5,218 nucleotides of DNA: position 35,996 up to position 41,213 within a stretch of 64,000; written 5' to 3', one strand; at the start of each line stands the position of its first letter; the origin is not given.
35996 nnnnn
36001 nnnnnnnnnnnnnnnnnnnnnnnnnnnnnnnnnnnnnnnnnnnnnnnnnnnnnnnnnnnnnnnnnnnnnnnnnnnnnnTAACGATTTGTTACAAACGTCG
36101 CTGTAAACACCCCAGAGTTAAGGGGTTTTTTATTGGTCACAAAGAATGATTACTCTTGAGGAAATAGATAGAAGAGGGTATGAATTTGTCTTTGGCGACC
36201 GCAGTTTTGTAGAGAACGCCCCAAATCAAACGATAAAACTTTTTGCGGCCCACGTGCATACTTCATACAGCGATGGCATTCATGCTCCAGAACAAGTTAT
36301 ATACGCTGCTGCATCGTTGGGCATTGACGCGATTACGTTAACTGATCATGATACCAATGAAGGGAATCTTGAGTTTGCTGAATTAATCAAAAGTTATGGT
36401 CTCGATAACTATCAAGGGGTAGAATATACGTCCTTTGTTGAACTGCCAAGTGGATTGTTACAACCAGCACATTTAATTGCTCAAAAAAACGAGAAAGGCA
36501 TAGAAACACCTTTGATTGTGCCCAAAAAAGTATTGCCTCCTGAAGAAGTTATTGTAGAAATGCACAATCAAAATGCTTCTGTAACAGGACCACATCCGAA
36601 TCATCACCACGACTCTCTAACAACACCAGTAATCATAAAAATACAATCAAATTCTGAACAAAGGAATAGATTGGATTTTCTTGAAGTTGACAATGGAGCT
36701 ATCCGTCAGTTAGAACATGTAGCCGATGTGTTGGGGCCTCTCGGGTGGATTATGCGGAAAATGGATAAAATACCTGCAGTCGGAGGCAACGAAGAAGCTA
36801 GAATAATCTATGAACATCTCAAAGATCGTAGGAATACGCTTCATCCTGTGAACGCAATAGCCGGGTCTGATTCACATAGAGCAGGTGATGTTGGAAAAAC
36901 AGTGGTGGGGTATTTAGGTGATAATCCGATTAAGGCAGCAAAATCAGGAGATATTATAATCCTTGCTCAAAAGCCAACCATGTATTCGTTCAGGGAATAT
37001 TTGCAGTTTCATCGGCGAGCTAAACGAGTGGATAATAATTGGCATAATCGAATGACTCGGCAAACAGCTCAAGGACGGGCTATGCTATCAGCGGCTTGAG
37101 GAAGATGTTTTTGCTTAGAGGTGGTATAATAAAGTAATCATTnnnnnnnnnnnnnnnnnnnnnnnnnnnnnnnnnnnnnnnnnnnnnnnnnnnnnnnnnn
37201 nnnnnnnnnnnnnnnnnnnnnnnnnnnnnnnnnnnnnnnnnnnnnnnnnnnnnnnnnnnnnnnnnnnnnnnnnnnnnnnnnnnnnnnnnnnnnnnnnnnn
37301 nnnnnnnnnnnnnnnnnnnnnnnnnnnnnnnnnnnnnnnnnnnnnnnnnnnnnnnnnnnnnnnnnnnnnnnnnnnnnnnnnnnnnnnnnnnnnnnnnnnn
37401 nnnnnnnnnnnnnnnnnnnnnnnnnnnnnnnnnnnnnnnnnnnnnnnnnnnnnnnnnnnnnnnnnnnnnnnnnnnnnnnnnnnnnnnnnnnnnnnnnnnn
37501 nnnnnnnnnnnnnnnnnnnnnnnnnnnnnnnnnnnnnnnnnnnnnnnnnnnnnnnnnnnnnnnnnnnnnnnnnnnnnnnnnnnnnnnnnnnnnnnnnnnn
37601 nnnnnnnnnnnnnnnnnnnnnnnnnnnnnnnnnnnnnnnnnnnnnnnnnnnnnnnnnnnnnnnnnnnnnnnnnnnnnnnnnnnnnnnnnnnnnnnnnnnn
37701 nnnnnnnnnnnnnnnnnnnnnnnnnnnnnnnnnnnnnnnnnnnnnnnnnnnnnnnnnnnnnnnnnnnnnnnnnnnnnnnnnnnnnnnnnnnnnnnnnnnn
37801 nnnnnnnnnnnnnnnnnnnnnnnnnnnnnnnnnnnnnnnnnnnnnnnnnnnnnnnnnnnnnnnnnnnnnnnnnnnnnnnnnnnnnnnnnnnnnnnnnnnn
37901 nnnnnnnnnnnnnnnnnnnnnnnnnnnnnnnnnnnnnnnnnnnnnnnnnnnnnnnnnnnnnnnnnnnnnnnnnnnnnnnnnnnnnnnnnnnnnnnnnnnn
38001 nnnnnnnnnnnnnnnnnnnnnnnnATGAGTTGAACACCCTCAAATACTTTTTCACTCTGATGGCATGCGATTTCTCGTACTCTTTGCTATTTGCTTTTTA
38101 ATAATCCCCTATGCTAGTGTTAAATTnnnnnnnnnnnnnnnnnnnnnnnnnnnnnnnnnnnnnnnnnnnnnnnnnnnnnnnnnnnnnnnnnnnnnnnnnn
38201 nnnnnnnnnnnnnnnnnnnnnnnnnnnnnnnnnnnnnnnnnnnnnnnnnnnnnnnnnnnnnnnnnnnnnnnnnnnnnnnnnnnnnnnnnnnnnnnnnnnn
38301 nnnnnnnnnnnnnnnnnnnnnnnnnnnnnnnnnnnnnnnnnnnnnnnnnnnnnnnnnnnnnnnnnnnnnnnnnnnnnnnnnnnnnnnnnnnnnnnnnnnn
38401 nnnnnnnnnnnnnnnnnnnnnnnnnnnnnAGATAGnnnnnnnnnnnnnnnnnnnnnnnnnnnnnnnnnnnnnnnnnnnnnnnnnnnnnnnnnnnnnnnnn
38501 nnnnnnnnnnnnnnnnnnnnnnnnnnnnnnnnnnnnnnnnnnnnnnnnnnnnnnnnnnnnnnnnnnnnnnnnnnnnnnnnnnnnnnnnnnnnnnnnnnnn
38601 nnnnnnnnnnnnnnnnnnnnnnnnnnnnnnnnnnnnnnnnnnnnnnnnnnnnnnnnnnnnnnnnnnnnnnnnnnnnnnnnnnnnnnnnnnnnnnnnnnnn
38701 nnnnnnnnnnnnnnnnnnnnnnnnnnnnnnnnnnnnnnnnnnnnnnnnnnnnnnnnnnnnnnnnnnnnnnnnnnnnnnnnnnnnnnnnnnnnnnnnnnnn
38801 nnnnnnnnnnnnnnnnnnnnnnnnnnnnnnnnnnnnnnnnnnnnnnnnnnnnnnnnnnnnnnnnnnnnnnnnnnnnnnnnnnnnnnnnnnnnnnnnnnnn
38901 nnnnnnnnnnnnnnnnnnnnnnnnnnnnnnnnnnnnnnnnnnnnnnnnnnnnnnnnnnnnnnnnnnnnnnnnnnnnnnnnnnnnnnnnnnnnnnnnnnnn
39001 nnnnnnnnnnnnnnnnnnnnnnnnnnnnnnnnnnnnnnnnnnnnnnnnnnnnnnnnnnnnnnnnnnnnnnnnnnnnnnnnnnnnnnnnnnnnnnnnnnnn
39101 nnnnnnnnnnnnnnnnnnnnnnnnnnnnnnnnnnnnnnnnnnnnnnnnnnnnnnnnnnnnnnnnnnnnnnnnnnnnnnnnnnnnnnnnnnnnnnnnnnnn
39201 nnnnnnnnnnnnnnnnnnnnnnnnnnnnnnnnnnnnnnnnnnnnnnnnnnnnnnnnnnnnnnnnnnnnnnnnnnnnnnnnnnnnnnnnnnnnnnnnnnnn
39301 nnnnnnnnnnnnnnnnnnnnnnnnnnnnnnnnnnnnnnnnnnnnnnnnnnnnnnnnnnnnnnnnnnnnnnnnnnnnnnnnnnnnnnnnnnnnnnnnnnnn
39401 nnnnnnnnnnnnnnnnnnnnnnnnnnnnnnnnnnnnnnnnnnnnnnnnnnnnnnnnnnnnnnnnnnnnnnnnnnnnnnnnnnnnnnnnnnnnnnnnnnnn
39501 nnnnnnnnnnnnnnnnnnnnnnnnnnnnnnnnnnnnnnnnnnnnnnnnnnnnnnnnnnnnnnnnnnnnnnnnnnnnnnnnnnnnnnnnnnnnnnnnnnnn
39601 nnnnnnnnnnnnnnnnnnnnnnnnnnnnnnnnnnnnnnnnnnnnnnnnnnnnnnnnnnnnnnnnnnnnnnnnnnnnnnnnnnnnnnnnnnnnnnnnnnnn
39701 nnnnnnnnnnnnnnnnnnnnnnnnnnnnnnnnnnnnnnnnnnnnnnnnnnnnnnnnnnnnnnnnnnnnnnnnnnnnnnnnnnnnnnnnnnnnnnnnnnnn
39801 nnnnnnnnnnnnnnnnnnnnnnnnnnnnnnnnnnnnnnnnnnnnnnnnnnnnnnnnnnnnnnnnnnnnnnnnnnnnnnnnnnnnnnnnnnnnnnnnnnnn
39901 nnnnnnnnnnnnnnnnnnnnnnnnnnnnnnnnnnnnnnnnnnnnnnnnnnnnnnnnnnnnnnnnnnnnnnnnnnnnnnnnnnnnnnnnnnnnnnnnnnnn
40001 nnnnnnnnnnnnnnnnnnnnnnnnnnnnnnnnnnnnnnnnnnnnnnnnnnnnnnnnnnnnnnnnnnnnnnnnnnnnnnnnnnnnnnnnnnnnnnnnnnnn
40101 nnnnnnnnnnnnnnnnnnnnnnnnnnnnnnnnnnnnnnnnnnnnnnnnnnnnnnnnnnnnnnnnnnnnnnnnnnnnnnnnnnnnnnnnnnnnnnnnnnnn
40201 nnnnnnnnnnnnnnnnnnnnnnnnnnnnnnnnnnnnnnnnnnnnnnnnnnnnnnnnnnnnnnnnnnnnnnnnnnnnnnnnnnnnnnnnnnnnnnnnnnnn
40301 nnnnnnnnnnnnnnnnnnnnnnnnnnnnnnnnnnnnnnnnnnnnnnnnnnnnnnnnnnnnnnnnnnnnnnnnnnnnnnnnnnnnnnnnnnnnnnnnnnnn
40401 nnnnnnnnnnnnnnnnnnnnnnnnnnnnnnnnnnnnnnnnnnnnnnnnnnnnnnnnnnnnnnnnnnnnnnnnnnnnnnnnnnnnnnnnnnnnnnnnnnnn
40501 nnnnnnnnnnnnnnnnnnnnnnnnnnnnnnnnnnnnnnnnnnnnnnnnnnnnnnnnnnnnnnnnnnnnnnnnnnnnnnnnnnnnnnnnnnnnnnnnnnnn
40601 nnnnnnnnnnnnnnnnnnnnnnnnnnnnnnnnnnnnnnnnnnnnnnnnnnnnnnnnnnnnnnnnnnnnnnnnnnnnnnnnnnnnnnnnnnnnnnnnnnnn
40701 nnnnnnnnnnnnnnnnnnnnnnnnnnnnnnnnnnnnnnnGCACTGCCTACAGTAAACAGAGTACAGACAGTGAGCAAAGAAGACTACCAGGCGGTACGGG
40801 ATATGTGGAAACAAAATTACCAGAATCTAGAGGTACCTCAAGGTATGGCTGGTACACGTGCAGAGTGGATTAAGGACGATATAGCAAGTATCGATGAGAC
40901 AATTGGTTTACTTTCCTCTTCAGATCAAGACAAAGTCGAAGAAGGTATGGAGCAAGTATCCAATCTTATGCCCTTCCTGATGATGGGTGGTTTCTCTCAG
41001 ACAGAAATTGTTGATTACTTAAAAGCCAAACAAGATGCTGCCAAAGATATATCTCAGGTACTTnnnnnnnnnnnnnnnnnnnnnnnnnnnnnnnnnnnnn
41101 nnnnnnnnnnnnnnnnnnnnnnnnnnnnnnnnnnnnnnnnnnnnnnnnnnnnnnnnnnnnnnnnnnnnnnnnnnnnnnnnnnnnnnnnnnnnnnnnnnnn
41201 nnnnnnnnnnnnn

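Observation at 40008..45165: A ~75-100 aa helical repeat module is shared by the tail of the polytopic membrane protein and the C-terminal extension of the adjacent Clp ATPase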

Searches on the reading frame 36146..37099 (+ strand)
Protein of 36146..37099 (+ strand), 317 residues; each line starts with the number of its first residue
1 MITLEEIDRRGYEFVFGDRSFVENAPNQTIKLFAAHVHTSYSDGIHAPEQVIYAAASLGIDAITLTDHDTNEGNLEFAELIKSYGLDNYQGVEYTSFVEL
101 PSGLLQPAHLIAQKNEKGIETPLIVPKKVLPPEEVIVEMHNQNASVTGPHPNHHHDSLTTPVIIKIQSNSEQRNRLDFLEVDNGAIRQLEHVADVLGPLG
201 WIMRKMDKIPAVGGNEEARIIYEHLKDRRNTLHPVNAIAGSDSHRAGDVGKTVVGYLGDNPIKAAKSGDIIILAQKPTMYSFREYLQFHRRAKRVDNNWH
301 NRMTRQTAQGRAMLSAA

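Call 3: search_protein_families(library=pfam, proteins=[window:36146-37099:+], max_evalue=0.1)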
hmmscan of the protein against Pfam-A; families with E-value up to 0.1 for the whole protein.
window:36146-37099:+ (317 aa): 2 families
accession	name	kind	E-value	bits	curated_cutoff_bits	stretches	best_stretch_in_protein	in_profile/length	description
PF02811.25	PHP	-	1.8e-10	41.9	26.4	1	36-118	3-84/164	PHP domain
PF13263.12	PHP_C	-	0.0014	18.6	21.3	1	236-261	17-40/56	PHP-associated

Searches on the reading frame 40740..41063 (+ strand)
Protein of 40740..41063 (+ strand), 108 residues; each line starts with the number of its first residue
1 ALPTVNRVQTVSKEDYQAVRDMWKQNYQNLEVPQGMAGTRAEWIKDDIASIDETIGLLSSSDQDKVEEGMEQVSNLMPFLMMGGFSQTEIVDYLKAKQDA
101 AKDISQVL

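Call 33: find_related_loci(query=A2, collection=genome_contigs, flank=10000)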
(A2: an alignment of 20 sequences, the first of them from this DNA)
Query A2 (108 aa) in genome_contigs; peptide patterns used: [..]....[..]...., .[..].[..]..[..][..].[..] (x = any residue, [..] = any of these).
464 stretches matched a pattern; 222 encode a relative of the query (tblastn E <= 1e-3); the best 80 are kept; 78 distinct loci.
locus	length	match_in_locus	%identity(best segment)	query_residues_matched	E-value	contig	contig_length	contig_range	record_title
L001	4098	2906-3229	83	1-108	5e-64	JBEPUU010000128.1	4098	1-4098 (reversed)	MAG: bacterium isolate 22E.metabat2_refined.014_sub NODE_25740_length_4098_cov_5.761069, whole genome shotgun sequence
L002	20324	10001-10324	81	1-108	2e-62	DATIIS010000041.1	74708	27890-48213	MAG TPA_asm: Candidatus Saccharimonadales bacterium isolate SMAG_U15671 k141_111530, whole genome shotgun sequence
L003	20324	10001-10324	81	1-108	3e-61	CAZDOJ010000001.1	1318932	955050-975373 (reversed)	MAG TPA_asm: uncultured Gammaproteobacteria bacterium isolate SRP292972_co3_93 genome assembly, contig: NODE_1_length_13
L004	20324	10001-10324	81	1-108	3e-61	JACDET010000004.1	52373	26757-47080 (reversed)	MAG: Candidatus Levyibacteriota bacterium isolate MGR_bin367 SD2903_NODE_38_length_52373_cov_1.159476, whole genome shot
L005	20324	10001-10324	78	1-108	2e-59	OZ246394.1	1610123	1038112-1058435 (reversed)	MAG: uncultured Gammaproteobacteria bacterium isolate SRP292972_co1_11 genome assembly, chromosome: 1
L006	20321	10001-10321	79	2-108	3e-59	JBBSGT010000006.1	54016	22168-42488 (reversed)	MAG: Candidatus Levyibacteriota bacterium isolate LS2_sbin.47 LS2_sbin.47_K_242305_L_54016_cov_22.0122, whole genome sho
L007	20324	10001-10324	76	1-108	4e-58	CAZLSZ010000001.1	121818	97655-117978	MAG TPA_asm: uncultured Gammaproteobacteria bacterium isolate SRP170004_co1_21 genome assembly, contig: NODE_152_length_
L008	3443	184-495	80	5-108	1e-57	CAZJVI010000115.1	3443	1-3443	MAG TPA_asm: uncultured Gammaproteobacteria bacterium isolate binchicken_co50_326 genome assembly, contig: NODE_45835_le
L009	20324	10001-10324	78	1-108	6e-58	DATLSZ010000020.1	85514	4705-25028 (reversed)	MAG TPA_asm: Candidatus Acidiferrales bacterium isolate SMAG_U13943 k141_581512, whole genome shotgun sequence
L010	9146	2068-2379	77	1-104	2e-56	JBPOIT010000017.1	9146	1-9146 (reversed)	MAG: Candidatus Levyibacteriota bacterium isolate MAG_784 c_000000578626, whole genome shotgun sequence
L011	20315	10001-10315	73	1-105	1e-54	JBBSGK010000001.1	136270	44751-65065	MAG: Candidatus Levyibacteriota bacterium isolate LS2_sbin.37 LS2_sbin.37_K_1061297_L_136270_cov_12.0000, whole genome s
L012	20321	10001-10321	72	2-108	3e-54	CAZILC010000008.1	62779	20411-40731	MAG TPA_asm: uncultured Gammaproteobacteria bacterium isolate SRP200132_co1_59 genome assembly, contig: NODE_675_length_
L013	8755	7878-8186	74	5-108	1e-52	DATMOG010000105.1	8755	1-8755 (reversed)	MAG TPA_asm: Candidatus Sulfotelmatobacter sp. isolate SMAG_U12870 k141_100844, whole genome shotgun sequence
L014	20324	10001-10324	67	1-108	4e-52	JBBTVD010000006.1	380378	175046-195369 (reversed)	MAG: Patescibacteria group bacterium isolate H14-bin010_1 H14_bin010_1_000000000006, whole genome shotgun sequence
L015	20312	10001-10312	71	2-105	7e-52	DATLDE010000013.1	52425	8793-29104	MAG TPA_asm: Candidatus Limnocylindrales bacterium isolate SMAG_U14342 k141_10006280, whole genome shotgun sequence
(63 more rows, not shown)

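Call 74: search_protein_families(library=pfam, alignment_id=A2, max_evalue=1)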
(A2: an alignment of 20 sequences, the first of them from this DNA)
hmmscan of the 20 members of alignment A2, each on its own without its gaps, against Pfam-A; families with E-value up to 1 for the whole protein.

A. member 1, seq(108 aa): 2 families
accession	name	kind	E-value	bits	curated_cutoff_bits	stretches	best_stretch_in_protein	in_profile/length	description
PF09812.14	MRP-L28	-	0.052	14.2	28.4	1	11-95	64-145/157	Mitochondrial ribosomal protein L28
PF08045.16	CDC14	-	0.15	11.6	23.3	1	55-84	9-38/284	Cell division control protein 14, SIN component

B. families by the number of members that match (of 20 scanned): 29 families (the first 25 are shown)
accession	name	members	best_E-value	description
PF24225.1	DUF7441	6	0.015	Domain of unknown function (DUF7441)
PF09812.14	MRP-L28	4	0.00073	Mitochondrial ribosomal protein L28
PF12501.13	DUF3708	3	0.0011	Phosphate ATP-binding cassette transporter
PF08045.16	CDC14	3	0.023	Cell division control protein 14, SIN component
PF02536.19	mTERF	1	0.0035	mTERF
PF05873.17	Mt_ATP-synt_D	1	0.0045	ATP synthase D chain, mitochondrial (ATP5H)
PF21096.2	RecA_C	1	0.0055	RecA C-terminal domain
PF04740.18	LXG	1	0.0059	LXG domain of WXG superfamily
PF04678.18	MCU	1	0.0076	Mitochondrial calcium uniporter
PF08869.16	XisI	1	0.017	XisI protein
PF08938.16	HBS1_N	1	0.018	HBS1 N-terminus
PF09888.14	DUF2115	1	0.02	Uncharacterized protein conserved in archaea (DUF2115)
PF22813.1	TcaA_2nd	1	0.024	TcaA protein second domain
PF13455.12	MUG113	1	0.024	Meiotically up-regulated gene 113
PF04380.18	BMFP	1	0.027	Membrane fusogenic activity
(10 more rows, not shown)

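Call 75: search_solved_structures(query=A2, max_evalue=10)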
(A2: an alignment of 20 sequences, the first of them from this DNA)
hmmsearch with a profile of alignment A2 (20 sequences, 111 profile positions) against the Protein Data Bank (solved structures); distinct sequences matched with E-value up to 10: 16.
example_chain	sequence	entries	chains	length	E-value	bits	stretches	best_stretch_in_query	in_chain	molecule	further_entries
4rv1_A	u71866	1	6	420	1.4e-08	38.2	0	51-79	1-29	Engineered Protein OR497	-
4hxt_A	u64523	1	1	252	6.6e-06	29.5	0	51-79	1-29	De Novo Protein OR329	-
7p47_A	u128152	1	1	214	0.068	16.6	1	18-78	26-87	E3 SUMO-protein ligase MMS21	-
4rzp_A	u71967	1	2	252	0.081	16.4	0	38-79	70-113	Engineered Protein OR366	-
4db6_A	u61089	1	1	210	0.21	15.1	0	54-79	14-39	Armadillo repeat protein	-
8qai_A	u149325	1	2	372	0.27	14.7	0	10-61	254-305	sc-CC-7-LI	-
5mfo_A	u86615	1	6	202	0.28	14.6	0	55-79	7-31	YIIIM3AIII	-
4db9_A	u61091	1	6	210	0.31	14.5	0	54-79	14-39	Armadillo repeat protein, YIIIM3AIII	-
2ru4_A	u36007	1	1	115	0.61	13.6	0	30-79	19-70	Armadillo Repeat Protein, N-terminal fragment, YIIM2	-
4plr_A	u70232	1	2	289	0.75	13.3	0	54-79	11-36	Arm00008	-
4cja_A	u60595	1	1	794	0.79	13.2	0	48-95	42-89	BURRH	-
4pls_A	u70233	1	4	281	0.98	12.9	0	55-79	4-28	Arm00010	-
4plq_A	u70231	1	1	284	1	12.9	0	55-79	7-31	Arm00011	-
8r8n_A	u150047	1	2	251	1.9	12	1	13-78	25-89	HalluTIM2-2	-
5jw9_B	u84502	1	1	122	2.5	11.6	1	14-65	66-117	RNA polymerase II elongation factor ELL2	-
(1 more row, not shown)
